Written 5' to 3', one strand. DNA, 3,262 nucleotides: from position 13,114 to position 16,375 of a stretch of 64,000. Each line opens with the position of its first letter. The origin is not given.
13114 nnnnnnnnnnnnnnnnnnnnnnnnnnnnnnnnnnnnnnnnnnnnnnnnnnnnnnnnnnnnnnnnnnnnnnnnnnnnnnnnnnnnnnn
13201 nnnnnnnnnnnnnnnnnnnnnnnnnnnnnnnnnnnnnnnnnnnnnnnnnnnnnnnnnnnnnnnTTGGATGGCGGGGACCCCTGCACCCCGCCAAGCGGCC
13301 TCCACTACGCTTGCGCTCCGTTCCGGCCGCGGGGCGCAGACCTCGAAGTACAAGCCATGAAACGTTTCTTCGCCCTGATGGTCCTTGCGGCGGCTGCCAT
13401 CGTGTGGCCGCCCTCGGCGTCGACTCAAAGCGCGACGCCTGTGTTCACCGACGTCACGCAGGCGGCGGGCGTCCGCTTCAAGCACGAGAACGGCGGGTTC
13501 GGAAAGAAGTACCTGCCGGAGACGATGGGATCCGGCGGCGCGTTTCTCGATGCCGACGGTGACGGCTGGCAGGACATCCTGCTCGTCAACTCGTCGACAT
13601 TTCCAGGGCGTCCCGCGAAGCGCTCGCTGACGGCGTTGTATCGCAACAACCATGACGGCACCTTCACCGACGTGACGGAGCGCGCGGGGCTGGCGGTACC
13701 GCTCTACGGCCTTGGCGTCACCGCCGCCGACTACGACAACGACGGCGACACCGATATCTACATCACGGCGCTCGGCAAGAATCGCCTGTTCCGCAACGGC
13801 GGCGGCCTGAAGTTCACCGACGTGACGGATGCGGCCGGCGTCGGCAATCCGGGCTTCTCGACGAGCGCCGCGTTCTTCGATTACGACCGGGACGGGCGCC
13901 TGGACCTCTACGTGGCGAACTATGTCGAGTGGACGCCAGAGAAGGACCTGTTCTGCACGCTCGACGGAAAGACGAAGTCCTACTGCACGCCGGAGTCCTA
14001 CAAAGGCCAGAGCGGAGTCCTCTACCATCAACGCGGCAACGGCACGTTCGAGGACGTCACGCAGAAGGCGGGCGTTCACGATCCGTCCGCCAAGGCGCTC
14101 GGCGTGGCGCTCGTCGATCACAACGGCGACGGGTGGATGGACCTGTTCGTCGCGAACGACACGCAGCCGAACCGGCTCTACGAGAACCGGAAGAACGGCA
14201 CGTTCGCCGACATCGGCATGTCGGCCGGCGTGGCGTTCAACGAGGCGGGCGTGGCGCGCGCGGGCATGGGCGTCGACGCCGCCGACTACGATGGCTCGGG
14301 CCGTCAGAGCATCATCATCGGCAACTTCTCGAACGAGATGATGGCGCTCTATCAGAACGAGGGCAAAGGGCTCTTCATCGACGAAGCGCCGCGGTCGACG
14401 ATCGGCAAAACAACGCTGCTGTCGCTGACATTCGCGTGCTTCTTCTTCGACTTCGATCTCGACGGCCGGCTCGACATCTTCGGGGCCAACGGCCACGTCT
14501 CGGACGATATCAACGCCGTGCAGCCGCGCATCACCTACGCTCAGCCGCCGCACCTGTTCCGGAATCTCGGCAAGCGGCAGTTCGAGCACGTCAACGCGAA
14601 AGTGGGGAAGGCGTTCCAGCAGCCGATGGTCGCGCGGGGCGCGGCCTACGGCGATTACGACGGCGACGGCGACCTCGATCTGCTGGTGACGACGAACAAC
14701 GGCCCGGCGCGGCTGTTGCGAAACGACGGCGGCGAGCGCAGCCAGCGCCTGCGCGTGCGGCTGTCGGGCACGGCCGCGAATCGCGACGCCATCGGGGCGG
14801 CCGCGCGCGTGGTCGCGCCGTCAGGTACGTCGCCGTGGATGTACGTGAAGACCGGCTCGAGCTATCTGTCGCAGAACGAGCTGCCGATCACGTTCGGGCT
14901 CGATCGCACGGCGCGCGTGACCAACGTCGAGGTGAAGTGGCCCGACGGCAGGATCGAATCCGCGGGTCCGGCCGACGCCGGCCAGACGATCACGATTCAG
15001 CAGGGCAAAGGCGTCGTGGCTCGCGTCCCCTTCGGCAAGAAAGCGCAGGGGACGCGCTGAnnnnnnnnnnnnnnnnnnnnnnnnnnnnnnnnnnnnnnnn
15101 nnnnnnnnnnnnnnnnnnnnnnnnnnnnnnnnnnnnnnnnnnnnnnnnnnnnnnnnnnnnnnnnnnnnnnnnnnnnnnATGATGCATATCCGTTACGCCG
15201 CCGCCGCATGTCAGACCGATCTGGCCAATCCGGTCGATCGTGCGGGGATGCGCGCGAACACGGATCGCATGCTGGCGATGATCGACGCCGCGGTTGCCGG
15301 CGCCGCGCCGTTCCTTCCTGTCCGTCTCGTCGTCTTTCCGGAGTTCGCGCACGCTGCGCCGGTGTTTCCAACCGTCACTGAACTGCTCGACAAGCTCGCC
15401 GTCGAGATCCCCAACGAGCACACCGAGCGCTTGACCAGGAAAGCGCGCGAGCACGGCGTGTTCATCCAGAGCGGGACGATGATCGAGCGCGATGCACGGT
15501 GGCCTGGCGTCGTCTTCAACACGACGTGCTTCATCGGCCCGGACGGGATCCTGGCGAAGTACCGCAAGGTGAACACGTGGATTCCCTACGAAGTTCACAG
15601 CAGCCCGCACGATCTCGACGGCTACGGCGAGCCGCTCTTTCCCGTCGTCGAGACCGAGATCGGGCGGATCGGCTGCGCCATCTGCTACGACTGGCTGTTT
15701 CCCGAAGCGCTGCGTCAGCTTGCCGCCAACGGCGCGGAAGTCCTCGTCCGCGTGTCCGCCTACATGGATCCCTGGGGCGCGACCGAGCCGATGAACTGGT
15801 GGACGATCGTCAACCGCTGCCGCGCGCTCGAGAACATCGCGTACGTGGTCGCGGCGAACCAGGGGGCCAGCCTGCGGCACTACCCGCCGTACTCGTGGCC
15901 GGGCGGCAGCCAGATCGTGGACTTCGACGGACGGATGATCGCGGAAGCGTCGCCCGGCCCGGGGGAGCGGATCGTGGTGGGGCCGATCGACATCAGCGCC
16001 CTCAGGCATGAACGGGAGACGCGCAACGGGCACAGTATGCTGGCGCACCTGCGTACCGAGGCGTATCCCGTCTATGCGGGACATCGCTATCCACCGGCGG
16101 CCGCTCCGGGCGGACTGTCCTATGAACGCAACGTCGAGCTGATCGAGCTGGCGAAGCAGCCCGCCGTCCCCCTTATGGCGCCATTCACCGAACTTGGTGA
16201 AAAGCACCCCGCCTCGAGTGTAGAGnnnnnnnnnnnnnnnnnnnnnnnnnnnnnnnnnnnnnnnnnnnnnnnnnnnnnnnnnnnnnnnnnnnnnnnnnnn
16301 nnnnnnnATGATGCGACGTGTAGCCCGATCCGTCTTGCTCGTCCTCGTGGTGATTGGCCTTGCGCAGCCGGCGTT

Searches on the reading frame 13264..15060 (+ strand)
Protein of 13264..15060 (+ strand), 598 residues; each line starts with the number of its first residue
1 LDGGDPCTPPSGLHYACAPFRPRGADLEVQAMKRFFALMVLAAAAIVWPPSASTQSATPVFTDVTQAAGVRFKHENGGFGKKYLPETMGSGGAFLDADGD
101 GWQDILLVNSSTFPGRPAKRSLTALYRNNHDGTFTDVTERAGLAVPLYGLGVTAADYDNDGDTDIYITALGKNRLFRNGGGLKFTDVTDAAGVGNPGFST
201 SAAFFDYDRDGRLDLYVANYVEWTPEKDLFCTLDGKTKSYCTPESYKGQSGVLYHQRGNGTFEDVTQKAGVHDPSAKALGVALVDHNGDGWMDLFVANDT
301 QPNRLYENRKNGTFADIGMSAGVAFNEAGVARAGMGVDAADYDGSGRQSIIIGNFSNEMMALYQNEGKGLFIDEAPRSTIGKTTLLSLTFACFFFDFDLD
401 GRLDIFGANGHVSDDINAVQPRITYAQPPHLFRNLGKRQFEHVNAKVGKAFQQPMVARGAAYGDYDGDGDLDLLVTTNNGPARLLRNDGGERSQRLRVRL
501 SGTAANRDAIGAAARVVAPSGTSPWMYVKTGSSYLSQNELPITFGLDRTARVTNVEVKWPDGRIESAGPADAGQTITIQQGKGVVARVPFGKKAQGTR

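Call 3: search_protein_families(library=pfam, proteins=[window:13264-15060:+], max_evalue=0.01)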
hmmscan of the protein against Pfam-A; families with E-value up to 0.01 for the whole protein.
window:13264-15060:+ (598 aa): 3 families
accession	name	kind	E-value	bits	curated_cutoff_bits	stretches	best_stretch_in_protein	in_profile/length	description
PF13517.12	FG-GAP_3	-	1.6e-51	173.1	26.9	7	96-167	1-61/61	FG-GAP-like repeat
PF07593.17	UnbV_ASPIC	-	2.1e-13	50.4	23.4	1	509-577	1-68/68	ASPIC and UnbV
PF01839.29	FG-GAP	-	2.5e-12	46.8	22.1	2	463-481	8-26/37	FG-GAP repeat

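Call 4: search_protein_families(library=ncbifam, proteins=[window:13264-15060:+], max_evalue=0.01)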
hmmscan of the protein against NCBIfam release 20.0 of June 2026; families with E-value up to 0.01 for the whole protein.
window:13264-15060:+ (598 aa): 0 families

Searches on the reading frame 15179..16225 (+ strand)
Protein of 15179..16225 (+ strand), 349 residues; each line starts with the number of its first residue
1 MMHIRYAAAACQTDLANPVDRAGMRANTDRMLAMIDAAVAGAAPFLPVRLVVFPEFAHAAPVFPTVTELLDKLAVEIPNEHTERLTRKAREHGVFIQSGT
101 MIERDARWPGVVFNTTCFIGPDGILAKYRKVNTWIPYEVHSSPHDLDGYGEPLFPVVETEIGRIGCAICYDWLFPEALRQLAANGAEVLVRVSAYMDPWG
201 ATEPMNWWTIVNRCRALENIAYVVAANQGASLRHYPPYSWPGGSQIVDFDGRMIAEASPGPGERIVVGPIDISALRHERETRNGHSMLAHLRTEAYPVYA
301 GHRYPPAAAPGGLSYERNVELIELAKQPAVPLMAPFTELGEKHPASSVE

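Call 45: search_protein_families(library=pfam, proteins=[window:15179-16225:+], max_evalue=0.00001)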
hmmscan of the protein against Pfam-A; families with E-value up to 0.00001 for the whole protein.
window:15179-16225:+ (349 aa): 1 family
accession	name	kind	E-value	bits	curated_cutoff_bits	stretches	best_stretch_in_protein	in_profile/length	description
PF00795.27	CN_hydrolase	-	1.4e-37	129.8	23.2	1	8-276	2-252/256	Carbon-nitrogen hydrolase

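Call 76: search_protein_families(library=ncbifam, proteins=[window:15179-16225:+], max_evalue=0.001)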
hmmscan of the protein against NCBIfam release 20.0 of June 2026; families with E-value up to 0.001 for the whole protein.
window:15179-16225:+ (349 aa): 11 families
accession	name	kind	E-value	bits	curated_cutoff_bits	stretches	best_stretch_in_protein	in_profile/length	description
NF009803.0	PRK13287.1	equivalog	1.5e-26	93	406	1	9-280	17-267/333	formamidase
NF040852.1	nitrile_Arch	equivalog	7.8e-24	84.2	500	1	47-279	33-244/262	nitrilase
NF009802.0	PRK13286.1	equivalog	8.6e-21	74.2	427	1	21-291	28-279/345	aliphatic amidase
TIGR03381.1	agmatine_aguB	equivalog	1.4e-19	70.5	410.25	1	50-281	35-264/279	N-carbamoylputrescine amidase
NF033621.1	de_GSH_amidase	exception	3.6e-19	69.1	355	1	26-280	15-245/260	deaminated glutathione amidase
TIGR00546.1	lnt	equivalog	2.5e-13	50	132.9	1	16-231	172-386/395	apolipoprotein N-acyltransferase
NF043013.1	DeGluthAmidYersProt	equivalog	2.6e-12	46.5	500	1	82-257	66-239/278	deaminated glutathione amidase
NF007757.0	PRK10438.1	equivalog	4.2e-08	32.8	249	1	155-281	127-243/256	amidohydrolase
TIGR04048.1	nitrile_sll0784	equivalog_domain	7.7e-08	31.7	502.6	1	28-190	21-180/301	Nit6803 family nitrilase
NF010588.0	PRK13981.1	equivalog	2.9e-06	26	479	1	25-194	20-175/546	NAD+ synthase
NF002730.0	PRK02628.1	equivalog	9.8e-05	20.7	473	1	154-289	163-295/677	NAD(+) synthase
